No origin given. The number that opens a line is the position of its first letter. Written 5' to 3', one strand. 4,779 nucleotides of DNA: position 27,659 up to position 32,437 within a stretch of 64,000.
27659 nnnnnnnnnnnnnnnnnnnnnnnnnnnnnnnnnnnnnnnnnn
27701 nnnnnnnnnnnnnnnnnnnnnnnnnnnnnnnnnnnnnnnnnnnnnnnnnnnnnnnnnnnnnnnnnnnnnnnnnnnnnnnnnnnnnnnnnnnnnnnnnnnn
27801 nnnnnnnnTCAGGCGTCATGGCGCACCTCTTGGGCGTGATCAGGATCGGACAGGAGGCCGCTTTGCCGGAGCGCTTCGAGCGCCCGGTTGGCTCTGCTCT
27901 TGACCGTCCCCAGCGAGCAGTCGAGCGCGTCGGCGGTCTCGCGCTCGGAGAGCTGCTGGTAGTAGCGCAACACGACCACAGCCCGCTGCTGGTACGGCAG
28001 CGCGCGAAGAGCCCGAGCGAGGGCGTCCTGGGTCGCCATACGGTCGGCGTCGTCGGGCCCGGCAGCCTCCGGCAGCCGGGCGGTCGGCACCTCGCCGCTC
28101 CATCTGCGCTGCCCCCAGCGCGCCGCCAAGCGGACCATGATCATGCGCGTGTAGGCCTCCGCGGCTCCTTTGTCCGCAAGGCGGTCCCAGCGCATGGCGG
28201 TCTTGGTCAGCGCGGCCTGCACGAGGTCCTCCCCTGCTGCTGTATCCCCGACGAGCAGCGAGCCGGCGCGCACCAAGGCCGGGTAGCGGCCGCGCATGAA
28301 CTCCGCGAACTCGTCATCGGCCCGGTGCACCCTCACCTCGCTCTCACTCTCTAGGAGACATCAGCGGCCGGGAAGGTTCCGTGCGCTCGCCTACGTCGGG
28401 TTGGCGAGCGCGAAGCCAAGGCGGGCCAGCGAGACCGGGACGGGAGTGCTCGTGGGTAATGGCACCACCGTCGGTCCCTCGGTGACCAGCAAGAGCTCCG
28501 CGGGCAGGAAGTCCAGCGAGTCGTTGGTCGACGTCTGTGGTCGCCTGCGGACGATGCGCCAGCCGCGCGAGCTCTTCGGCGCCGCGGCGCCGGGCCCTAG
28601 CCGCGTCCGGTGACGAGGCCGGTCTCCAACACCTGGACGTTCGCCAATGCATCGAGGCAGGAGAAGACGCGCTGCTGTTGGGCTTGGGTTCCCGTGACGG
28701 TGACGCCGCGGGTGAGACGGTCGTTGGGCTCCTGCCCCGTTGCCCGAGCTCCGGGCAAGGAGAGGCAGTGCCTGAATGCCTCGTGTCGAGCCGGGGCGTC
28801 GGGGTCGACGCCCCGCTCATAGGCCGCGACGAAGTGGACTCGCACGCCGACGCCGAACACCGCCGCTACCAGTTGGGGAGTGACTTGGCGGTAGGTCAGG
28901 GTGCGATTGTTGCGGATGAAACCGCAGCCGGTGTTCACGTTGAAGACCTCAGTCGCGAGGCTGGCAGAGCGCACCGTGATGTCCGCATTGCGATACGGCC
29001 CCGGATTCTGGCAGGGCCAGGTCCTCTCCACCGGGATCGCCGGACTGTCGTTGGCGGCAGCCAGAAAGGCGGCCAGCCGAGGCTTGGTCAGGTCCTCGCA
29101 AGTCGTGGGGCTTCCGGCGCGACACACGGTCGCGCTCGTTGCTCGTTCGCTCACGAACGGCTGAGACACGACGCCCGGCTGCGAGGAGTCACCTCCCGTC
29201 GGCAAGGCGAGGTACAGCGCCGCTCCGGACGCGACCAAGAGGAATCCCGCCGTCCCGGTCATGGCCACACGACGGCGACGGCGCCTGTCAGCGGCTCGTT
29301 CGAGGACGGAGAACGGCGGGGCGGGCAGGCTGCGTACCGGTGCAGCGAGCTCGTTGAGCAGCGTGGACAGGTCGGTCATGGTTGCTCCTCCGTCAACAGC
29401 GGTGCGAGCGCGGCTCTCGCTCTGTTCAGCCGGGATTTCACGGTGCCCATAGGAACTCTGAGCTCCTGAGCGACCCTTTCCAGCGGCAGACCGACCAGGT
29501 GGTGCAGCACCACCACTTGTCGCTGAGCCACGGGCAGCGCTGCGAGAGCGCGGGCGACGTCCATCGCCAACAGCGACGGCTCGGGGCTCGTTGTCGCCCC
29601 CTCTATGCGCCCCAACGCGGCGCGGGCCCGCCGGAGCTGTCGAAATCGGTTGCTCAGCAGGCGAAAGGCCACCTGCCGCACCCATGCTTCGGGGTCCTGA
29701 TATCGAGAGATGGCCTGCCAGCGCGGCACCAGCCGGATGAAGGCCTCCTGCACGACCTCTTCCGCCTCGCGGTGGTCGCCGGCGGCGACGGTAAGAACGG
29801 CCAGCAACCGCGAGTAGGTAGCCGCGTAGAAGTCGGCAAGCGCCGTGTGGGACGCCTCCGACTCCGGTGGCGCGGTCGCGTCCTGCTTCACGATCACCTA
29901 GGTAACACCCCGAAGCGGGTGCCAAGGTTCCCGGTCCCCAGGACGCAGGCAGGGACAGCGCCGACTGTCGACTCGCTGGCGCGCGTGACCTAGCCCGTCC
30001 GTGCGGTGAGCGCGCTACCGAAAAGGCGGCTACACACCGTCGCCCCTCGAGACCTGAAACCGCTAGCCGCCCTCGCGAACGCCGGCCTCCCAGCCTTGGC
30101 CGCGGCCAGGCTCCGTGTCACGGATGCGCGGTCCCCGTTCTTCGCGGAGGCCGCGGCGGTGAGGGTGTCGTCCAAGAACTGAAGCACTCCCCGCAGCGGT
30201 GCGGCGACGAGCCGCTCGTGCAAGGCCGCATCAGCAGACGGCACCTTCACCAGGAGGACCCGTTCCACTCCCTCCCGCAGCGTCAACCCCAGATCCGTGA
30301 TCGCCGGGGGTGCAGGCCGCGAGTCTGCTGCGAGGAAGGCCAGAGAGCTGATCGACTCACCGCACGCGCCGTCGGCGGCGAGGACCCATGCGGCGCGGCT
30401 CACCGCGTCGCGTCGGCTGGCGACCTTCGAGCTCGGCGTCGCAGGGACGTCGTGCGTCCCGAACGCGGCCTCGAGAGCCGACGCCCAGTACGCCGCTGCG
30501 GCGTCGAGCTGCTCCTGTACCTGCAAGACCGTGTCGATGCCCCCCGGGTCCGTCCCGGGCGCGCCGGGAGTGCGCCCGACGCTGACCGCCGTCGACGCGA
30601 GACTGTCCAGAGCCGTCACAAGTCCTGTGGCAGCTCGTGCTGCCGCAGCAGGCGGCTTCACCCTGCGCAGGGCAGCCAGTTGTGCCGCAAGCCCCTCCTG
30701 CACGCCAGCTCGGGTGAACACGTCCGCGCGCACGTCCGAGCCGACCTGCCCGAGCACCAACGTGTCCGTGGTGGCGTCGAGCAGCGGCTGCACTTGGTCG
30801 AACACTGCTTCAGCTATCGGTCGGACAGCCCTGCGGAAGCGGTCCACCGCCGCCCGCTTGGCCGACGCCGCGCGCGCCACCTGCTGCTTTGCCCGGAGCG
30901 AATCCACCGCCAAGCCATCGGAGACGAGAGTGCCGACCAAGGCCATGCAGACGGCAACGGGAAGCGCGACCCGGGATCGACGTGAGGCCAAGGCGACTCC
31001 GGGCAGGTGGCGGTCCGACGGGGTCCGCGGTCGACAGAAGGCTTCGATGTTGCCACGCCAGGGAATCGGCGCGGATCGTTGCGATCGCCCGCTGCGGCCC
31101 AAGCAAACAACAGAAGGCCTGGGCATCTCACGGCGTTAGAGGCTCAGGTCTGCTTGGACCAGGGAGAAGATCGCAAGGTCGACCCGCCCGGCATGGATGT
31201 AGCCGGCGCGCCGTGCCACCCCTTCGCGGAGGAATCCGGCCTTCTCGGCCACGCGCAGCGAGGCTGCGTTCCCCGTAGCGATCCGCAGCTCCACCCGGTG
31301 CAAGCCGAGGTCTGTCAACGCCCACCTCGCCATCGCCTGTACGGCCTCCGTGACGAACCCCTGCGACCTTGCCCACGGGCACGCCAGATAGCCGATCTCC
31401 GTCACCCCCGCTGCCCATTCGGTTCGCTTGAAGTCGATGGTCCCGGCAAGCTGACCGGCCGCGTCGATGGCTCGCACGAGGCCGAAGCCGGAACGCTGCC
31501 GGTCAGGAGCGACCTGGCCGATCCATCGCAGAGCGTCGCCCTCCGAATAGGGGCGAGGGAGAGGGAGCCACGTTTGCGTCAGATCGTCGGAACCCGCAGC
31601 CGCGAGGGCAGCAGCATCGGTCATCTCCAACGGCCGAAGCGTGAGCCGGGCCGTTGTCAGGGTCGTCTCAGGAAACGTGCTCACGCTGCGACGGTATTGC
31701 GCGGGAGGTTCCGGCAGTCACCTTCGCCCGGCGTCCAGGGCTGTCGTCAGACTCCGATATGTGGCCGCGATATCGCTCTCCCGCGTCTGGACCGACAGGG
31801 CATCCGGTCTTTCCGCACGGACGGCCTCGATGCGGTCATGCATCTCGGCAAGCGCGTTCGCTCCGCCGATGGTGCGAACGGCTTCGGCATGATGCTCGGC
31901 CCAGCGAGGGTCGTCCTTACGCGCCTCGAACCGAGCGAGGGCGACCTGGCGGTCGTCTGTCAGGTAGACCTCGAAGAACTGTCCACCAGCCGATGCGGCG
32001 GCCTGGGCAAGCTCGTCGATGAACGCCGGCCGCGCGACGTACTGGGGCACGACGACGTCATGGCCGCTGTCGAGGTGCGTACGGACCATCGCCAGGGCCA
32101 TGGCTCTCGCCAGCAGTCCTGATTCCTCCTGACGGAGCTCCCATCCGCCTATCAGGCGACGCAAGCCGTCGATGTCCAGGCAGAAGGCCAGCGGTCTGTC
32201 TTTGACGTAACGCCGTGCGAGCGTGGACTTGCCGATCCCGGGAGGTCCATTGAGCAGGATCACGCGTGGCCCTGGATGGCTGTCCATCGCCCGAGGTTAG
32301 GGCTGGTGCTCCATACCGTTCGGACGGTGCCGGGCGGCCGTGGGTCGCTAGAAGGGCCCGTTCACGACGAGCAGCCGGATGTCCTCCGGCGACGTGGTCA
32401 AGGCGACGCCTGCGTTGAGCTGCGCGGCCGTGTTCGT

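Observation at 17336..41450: Array of eight translationally coupled ECF sigma / single-pass membrane-partner cassettes within about 24 kb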

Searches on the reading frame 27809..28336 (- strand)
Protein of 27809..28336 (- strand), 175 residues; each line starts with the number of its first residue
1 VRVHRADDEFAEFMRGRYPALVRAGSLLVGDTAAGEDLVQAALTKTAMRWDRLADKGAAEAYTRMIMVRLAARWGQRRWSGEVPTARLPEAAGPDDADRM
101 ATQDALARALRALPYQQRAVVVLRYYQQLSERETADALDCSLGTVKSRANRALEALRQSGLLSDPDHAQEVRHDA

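Call 6: search_protein_families(library=pfam, proteins=[window:27809-28336:-], max_evalue=0.01)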
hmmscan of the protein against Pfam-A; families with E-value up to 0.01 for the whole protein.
window:27809-28336:- (175 aa): 5 families
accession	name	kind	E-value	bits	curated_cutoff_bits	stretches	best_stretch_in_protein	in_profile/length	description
PF08281.18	Sigma70_r4_2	-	8.8e-16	57.7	25.7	1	104-156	2-54/54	Sigma-70, region 4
PF04545.22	Sigma70_r4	-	4.1e-13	49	24.1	1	109-158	1-50/50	Sigma-70, region 4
PF04542.20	Sigma70_r2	-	1.8e-05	24.9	24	1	18-78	6-68/71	Sigma-70 region 2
PF13384.12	HTH_23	-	4.6e-05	23.6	24.6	1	116-148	5-37/50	Homeodomain-like domain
PF07638.17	Sigma70_ECF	-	9.6e-05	22.8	21.1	1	59-149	79-172/185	ECF sigma factor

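Call 10: search_protein_families(library=ncbifam, proteins=[window:27809-28336:-], max_evalue=0.00001)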
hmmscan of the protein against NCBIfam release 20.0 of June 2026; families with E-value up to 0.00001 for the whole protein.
window:27809-28336:- (175 aa): 51 families (the best 25 are shown)
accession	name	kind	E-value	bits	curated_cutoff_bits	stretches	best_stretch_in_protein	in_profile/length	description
TIGR02983.1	SigE-fam_strep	subfamily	1.8e-51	174.3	141.55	1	5-159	3-157/162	SigE family RNA polymerase sigma factor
TIGR02937.1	sigma70-ECF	superfamily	3.9e-17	62.4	42.9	1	9-158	2-163/165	sigma-70 family RNA polymerase sigma factor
NF007227.0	PRK09645.1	subfamily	9.8e-15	54.9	202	1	20-158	25-168/177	sigma-70 family RNA polymerase sigma factor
TIGR02985.1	Sig70_bacteroi1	subfamily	2.5e-14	53.8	126.4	1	9-158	2-160/162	RNA polymerase sigma-70 factor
NF009195.0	PRK12543.1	subfamily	9.8e-14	51.3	197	1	99-160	117-178/192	RNA polymerase sigma factor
NF006550.0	PRK09047.1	equivalog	1e-13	51.2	173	1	95-158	122-185/194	RNA polymerase sigma factor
NF004113.0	PRK05602.1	equivalog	6.8e-13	48.7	208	1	8-159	45-200/211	RNA polymerase sigma factor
NF009172.0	PRK12519.1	subfamily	8.3e-13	48.3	222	1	78-159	104-188/194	RNA polymerase sigma factor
NF053879.1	RNAPolSigSigVBac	equivalog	9.9e-13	48.1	190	1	33-158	29-153/160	RNA polymerase sigma factor SigV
TIGR02984.1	Sig-70_plancto1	subfamily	8.4e-12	45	183.75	1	98-158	126-186/189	RNA polymerase sigma-70 factor, Planctomycetaceae-specific subfamily 1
NF007216.0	PRK09638.1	equivalog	1.2e-11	44.7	194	1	9-158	19-172/180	RNA polymerase sigma factor SigY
TIGR02948.1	SigW_bacill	equivalog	2.8e-11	43.8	243.1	1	92-158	116-182/187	RNA polymerase sigma factor SigW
NF009171.0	PRK12518.1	equivalog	6.2e-11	42.5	208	1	11-158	30-182/191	RNA polymerase sigma factor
NF009178.0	PRK12526.1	equivalog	7.6e-11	41.9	301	1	104-158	150-204/211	RNA polymerase sigma factor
NF009166.1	PRK12513.1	equivalog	1.2e-10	41.4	206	1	93-158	118-184/193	RNA polymerase sigma factor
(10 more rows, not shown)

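Call 24: find_related_loci(query=A2, collection=genome_contigs, flank=10000)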
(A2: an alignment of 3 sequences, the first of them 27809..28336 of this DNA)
Query A2 (175 aa) in genome_contigs; peptide patterns used: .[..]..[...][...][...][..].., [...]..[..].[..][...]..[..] (x = any residue, [..] = any of these).
600 stretches matched a pattern (row limit reached: there are more); 493 encode a relative of the query (tblastn E <= 1e-3); the best 80 are kept; 80 distinct loci.
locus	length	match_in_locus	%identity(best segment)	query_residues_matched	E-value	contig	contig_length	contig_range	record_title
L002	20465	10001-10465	49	4-158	8e-42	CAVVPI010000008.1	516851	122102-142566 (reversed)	MAG: uncultured Actinomycetota bacterium isolate MFD02416.bin.2.256 genome assembly, contig: contig_18421, whole genome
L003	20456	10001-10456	52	7-158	5e-42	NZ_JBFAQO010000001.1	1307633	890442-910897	Micromonospora sp. NPDC049301 NPDC049301_147_D12.ctg-0001, whole genome shotgun sequence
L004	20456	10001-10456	52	7-158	8e-42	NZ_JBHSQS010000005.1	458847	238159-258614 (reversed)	Micromonospora vulcania strain CGMCC 4.7144 spades_K_21_77_5, whole genome shotgun sequence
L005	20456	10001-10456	51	7-158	1e-41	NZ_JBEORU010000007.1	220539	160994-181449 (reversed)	Micromonospora sp. NPDC126480 NPDC126480_218_C2.ctg-0007, whole genome shotgun sequence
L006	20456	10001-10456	51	7-158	2e-41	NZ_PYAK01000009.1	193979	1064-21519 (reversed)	Micromonospora noduli strain GUI43 GUI43.00009, whole genome shotgun sequence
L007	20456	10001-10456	53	7-158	1e-41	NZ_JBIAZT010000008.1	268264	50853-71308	Micromonospora sp. NPDC000089 NPDC000089_26_B4.ctg-0008, whole genome shotgun sequence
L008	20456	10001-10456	51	7-158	2e-41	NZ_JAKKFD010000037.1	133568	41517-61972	Micromonospora trifolii strain NIE79 NIE79_37, whole genome shotgun sequence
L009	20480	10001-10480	49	7-166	4e-41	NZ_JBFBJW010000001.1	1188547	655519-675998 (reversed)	Micromonospora sp. NPDC085948 NPDC085948_186_D12.ctg-0001, whole genome shotgun sequence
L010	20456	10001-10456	51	7-158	8e-41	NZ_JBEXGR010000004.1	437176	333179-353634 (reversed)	Micromonospora sp. NPDC005291 NPDC005291_289_A5.ctg-0004, whole genome shotgun sequence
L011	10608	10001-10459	52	10-162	2e-40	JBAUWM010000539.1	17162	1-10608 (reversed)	MAG: Nocardioides sp. isolate MFD05499_ilm_asm_bin11 k127_113477, whole genome shotgun sequence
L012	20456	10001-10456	50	7-158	2e-40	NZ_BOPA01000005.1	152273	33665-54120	Micromonospora gifhornensis strain NBRC 16317 sequence005, whole genome shotgun sequence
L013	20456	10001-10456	51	7-158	1e-40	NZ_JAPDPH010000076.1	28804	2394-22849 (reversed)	Micromonospora yasonensis strain DSM 45980 76, whole genome shotgun sequence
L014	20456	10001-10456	49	7-158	2e-39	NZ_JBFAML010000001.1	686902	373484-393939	Micromonospora sp. NPDC049891 NPDC049891_34_F6.ctg-0001, whole genome shotgun sequence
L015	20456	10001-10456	50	7-158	3e-40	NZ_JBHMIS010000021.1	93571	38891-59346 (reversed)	Micromonospora sp. LOL_024 contig00021, whole genome shotgun sequence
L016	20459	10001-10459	54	10-164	2e-40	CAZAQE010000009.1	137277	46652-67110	MAG TPA_asm: uncultured Nocardioides sp. isolate binchicken_co105_38 genome assembly, contig: NODE_123_length_137277_cov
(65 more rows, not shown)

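Call 53: search_solved_structures(query=window:27809-28336:-, max_evalue=0.000001)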
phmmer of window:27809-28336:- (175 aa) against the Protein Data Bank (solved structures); distinct sequences matched with E-value up to 0.000001: 2.
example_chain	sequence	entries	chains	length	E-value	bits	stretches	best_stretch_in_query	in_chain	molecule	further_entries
6dv9_F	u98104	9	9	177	1.1e-07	35.2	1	20-158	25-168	ECF RNA polymerase sigma factor SigL | RNA polymerase sigma factor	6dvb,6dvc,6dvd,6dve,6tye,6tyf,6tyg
2q1z_A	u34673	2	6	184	1.8e-07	34.5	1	2-158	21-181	RpoE, ECF SigE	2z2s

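Call 92: find_related_loci(query=A2, collection=metagenome_contigs, flank=10000)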
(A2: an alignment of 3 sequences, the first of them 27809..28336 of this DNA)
Query A2 (175 aa) in metagenome_contigs; peptide patterns used: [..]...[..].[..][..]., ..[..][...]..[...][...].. (x = any residue, [..] = any of these).
600 stretches matched a pattern (row limit reached: there are more); 298 encode a relative of the query (tblastn E <= 1e-3); the best 80 are kept; 80 distinct loci.
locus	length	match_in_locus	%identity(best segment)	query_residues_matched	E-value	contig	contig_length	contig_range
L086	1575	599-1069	53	7-162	2e-39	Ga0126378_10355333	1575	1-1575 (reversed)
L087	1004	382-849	47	10-164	2e-39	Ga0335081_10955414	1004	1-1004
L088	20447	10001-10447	54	5-153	1e-36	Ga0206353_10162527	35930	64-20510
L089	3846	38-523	46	4-164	2e-36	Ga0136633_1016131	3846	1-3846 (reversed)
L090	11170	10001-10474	48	8-164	3e-36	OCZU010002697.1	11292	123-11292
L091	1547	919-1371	49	10-161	1e-36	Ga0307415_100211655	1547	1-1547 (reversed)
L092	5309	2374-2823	47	8-157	4e-36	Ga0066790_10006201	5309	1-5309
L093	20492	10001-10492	45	2-164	4e-34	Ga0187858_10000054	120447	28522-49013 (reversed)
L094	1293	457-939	45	5-164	3e-35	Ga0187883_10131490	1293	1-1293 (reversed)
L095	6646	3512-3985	53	7-162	5e-34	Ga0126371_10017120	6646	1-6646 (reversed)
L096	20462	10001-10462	51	5-157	4e-34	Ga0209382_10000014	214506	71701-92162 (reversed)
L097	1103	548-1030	45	5-164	5e-35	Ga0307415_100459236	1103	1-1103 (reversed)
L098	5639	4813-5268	46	6-157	1e-33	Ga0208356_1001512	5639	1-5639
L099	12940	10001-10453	44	7-157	8e-34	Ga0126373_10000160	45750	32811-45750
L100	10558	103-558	47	6-157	3e-33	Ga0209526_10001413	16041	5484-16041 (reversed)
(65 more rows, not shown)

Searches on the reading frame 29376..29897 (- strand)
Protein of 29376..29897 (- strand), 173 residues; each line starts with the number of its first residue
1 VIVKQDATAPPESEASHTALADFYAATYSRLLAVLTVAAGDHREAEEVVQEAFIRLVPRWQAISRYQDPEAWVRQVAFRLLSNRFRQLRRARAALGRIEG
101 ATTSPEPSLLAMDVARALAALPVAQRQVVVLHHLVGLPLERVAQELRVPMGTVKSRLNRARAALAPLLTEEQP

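Call 6: search_protein_families(library=pfam, proteins=[window:29376-29897:-], max_evalue=0.01)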
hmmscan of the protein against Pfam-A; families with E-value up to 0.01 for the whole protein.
window:29376-29897:- (173 aa): 5 families
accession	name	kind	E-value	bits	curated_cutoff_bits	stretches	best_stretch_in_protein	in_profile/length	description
PF08281.18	Sigma70_r4_2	-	5.5e-14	52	25.7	1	113-164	3-54/54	Sigma-70, region 4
PF04545.22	Sigma70_r4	-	7.4e-10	38.6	24.1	1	117-164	1-48/50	Sigma-70, region 4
PF04542.20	Sigma70_r2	-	6.6e-07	29.5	24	1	24-90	2-70/71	Sigma-70 region 2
PF07638.17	Sigma70_ECF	-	7.8e-05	23.1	21.1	1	48-165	52-180/185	ECF sigma factor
PF13384.12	HTH_23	-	0.0047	17.1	24.6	1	123-160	4-41/50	Homeodomain-like domain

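Call 10: search_protein_families(library=ncbifam, proteins=[window:29376-29897:-], max_evalue=0.00001)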
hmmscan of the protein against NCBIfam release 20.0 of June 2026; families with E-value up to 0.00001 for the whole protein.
window:29376-29897:- (173 aa): 67 families (the best 25 are shown)
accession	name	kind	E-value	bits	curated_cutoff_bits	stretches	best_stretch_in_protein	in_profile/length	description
TIGR02983.1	SigE-fam_strep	subfamily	4.6e-35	120.9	141.55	1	15-170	3-160/162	SigE family RNA polymerase sigma factor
TIGR02937.1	sigma70-ECF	superfamily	3.2e-18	65.9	42.9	1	19-164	2-161/165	sigma-70 family RNA polymerase sigma factor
NF009171.0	PRK12518.1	equivalog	7.6e-18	65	208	1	17-170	26-186/191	RNA polymerase sigma factor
NF007227.0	PRK09645.1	subfamily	6.8e-17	61.9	202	1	14-170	9-172/177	sigma-70 family RNA polymerase sigma factor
NF007229.0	PRK09647.1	equivalog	2e-16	60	265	1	38-171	64-205/220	RNA polymerase sigma factor SigE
NF058625.1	sigma_PG0214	equivalog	3.6e-15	56.1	130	1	30-168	16-161/170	GFO_1088 family ECF-type sigma factor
TIGR02959.1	SigZ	equivalog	4.9e-15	55.8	168.65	1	29-168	6-148/170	RNA polymerase sigma factor SigZ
NF007225.0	PRK09643.1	equivalog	8.6e-15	55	190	1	19-170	28-184/204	RNA polymerase sigma factor SigM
NF004113.0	PRK05602.1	equivalog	1.8e-14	53.8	208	1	18-172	45-205/211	RNA polymerase sigma factor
NF009176.0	PRK12524.1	equivalog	1.4e-13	51.1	264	1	29-170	37-186/196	RNA polymerase sigma factor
NF007216.0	PRK09638.1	equivalog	1.4e-13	51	194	1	17-164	17-170/180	RNA polymerase sigma factor SigY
NF007228.0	PRK09646.1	subfamily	8.4e-13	48.4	226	1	15-161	27-183/194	ECF RNA polymerase sigma factor SigK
TIGR02985.1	Sig70_bacteroi1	subfamily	9.4e-13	48.7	126.4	1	21-164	4-158/162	RNA polymerase sigma-70 factor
NF009166.1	PRK12513.1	equivalog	1e-12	48.2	206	1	19-171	23-189/193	RNA polymerase sigma factor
NF007223.0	PRK09641.1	equivalog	1.6e-12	47.7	209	1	27-166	27-182/187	RNA polymerase sigma factor SigW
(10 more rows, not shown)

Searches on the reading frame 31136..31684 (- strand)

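Call 16: search_protein_families(library=pfam, proteins=[window:31136-31684:-], max_evalue=0.01)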
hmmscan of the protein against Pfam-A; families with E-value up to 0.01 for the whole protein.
window:31136-31684:- (182 aa): 3 families
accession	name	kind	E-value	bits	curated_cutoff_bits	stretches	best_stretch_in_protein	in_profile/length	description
PF13302.13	Acetyltransf_3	-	1.1e-27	97.9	25.4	1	13-151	1-137/138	Acetyltransferase (GNAT) domain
PF00583.31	Acetyltransf_1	-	5.1e-10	40.1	20.7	1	48-151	18-116/116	Acetyltransferase (GNAT) family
PF13523.12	Acetyltransf_8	-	0.0014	18.7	27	1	101-155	87-141/145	Acetyltransferase (GNAT) domain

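Call 90: search_protein_families(library=ncbifam, proteins=[window:31136-31684:-], max_evalue=0.0001)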
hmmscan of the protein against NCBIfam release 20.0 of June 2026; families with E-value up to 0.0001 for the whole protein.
window:31136-31684:- (182 aa): 6 families
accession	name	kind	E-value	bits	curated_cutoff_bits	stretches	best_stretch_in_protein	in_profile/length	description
NF007539.0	PRK10151.1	equivalog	3.5e-09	36.5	184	1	73-174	72-173/179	50S ribosomal protein L7/L12-serine acetyltransferase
NF000225.3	AAC_6p_Strep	exception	3.4e-08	33.6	250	1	72-159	44-132/156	aminoglycoside 6'-N-acetyltransferase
NF000483.1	BlmB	exception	3.1e-07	30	625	1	8-153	11-151/301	bleomycin family antibiotic N-acetyltransferase BlmB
NF040503.1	resist_ArsN1a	equivalog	6.2e-06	26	170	1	76-172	56-154/159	arsinothricin resistance N-acetyltransferase ArsN1 family A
NF000485.1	TlmB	exception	1.3e-05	24.7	625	1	9-159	3-150/292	bleomycin family antibiotic N-acetyltransferase TlmB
NF008072.0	PRK10809.1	equivalog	5.5e-05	23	190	0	2-170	6-180/194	ribosomal protein S5-alanine N-acetyltransferase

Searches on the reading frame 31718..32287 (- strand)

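Call 17: search_protein_families(library=pfam, proteins=[window:31718-32287:-], max_evalue=0.01)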
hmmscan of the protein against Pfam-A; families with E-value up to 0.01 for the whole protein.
window:31718-32287:- (189 aa): 10 families
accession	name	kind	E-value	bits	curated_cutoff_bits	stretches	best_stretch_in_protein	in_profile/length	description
PF13671.12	AAA_33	-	1.7e-12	48.3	27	1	9-130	1-125/143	AAA domain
PF13191.12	AAA_16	-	0.00011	23.2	32.6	1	4-29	21-46/167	AAA ATPase domain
PF13238.12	AAA_18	-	0.00024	22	29.4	1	10-127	1-115/128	AAA domain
PF13479.12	AAA_24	-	0.00046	20.5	27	1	9-44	4-36/195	AAA domain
PF07728.20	AAA_5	-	0.0007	20.1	22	0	10-27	2-19/139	AAA domain (dynein-related subfamily)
PF06414.18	Zeta_toxin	-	0.0013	18.7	22.3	1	5-140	14-154/199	Zeta toxin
PF13401.12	AAA_22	-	0.0023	18.7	27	1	7-31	5-29/130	AAA domain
PF00004.35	AAA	-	0.0068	17.3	21.2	0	10-30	1-21/131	ATPase family associated with various cellular activities (AAA)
PF05729.18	NACHT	-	0.007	16.6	26.7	0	8-28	1-21/167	NACHT domain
PF20720.3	nSTAND3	-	0.0092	16.1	27.2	0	8-26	18-36/155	Novel STAND NTPase 3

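Call 90: search_protein_families(library=ncbifam, proteins=[window:31718-32287:-], max_evalue=0.0001)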
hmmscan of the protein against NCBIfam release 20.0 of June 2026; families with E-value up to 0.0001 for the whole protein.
window:31718-32287:- (189 aa): 2 families
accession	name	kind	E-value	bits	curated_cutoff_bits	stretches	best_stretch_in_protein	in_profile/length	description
NF038208.1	garosamine_AAA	equivalog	1.5e-06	28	170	1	9-127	2-117/167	Gar/GrdA family gentamicin resistance ATP-binding protein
NF005252.0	PRK06762.1-3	equivalog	2.9e-05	23.9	258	1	5-137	9-136/189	hypothetical protein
